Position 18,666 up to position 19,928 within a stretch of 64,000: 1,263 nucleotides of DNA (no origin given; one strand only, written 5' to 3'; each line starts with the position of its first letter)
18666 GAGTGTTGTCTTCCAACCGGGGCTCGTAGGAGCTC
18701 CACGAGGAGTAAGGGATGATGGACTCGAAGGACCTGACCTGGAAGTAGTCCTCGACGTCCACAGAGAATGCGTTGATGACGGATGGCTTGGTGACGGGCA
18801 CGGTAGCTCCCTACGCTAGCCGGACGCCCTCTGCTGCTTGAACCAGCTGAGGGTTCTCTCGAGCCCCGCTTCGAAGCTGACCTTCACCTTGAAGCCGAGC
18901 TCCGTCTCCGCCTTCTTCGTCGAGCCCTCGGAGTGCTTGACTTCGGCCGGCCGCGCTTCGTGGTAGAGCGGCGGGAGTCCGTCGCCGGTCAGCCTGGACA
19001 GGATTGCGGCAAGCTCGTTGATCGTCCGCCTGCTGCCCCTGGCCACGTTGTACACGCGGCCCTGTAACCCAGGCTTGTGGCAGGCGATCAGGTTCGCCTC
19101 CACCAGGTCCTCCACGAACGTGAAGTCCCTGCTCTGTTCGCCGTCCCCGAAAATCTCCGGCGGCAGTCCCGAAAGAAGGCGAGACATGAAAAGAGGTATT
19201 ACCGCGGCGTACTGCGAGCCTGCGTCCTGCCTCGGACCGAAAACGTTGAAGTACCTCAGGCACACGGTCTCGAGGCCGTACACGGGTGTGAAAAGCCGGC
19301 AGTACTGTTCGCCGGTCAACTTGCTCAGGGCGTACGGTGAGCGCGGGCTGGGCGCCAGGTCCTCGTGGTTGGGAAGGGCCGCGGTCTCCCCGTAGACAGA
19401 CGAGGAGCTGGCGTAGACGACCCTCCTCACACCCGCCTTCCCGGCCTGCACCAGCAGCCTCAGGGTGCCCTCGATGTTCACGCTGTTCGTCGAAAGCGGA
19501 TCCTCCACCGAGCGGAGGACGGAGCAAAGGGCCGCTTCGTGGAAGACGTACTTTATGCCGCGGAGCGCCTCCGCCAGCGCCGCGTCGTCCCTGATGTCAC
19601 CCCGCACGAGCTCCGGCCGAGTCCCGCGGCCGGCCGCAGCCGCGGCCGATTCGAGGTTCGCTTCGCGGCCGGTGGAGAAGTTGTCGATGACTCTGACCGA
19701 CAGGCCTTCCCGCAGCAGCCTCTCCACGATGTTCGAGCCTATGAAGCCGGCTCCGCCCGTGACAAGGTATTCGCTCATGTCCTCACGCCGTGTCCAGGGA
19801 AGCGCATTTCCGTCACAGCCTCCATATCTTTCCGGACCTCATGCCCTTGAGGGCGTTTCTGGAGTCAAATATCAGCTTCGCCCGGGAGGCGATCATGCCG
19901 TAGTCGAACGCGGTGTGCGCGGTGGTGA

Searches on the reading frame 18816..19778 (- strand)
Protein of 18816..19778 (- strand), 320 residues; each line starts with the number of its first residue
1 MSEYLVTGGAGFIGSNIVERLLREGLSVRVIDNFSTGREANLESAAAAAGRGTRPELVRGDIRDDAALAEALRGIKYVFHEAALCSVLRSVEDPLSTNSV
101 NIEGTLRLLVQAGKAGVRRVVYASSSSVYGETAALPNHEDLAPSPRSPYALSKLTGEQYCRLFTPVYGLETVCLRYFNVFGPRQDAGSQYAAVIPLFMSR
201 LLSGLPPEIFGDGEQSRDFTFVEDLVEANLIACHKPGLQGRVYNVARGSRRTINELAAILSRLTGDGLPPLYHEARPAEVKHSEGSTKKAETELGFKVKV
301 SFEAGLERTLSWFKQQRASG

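Call 37: search_protein_families(library=ncbifam, proteins=[window:18816-19778:-], max_evalue=0.00001)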
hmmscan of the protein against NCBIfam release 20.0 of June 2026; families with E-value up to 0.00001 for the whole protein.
window:18816-19778:- (320 aa): 28 families (the best 25 are shown)
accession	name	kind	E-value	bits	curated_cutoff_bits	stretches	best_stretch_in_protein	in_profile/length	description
NF011728.1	PRK15181.1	equivalog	8.8e-66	222.3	760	1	3-316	17-340/348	Vi polysaccharide biosynthesis UDP-N-acetylglucosaminuronic acid C-4 epimerase TviC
TIGR01179.1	galE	equivalog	1e-47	162.6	262.3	1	5-317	3-329/332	UDP-glucose 4-epimerase GalE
TIGR04180.1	EDH_00030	hypoth_equivalog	2.1e-46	158.4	475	1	5-293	2-289/297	NAD-dependent 4,6-dehydratase LegB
TIGR01181.1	dTDP_gluc_dehyt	equivalog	4.1e-45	154.2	365.1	1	4-317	2-315/321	dTDP-glucose 4,6-dehydratase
TIGR02197.1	heptose_epim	equivalog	1.3e-37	129.7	274.6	1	5-268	2-264/316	ADP-glyceromanno-heptose 6-epimerase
NF007956.0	PRK10675.1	subfamily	2.5e-34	118.9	394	1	4-182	3-183/338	UDP-glucose 4-epimerase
TIGR03466.1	HpnA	hypoth_equivalog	2.5e-28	98.9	367.65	1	4-173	3-164/327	hopanoid-associated sugar epimerase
NF007582.0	PRK10217.1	equivalog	3e-24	85.8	698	1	1-314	1-332/355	dTDP-glucose 4,6-dehydratase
NF007490.0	PRK10084.1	subfamily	2.2e-23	82.9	649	1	4-315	3-336/361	dTDP-glucose 4,6-dehydratase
NF052578.1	StrlDmthSdmBMthl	equivalog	4.1e-22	79.4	600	1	5-271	4-252/328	sterol demethylase protein SdmB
NF008360.0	PRK11150.1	equivalog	3.4e-21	75.8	452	1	5-258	3-248/310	ADP-glyceromanno-heptose 6-epimerase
NF042422.1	oxyalk_red_OleD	equivalog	3e-20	72.9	580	1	5-260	4-246/329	2-alkyl-3-oxoalkanoate reductase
TIGR01472.1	gmd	equivalog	3.5e-19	69.2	415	1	5-257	4-261/342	GDP-mannose 4,6-dehydratase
NF047922.1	GDPFucSynFcl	equivalog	4.4e-17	62.5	500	1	110-317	90-305/308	GDP-L-fucose synthase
NF043036.1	ErythonDh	equivalog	5.5e-17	61.9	325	1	5-157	4-157/321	D-erythronate dehydrogenase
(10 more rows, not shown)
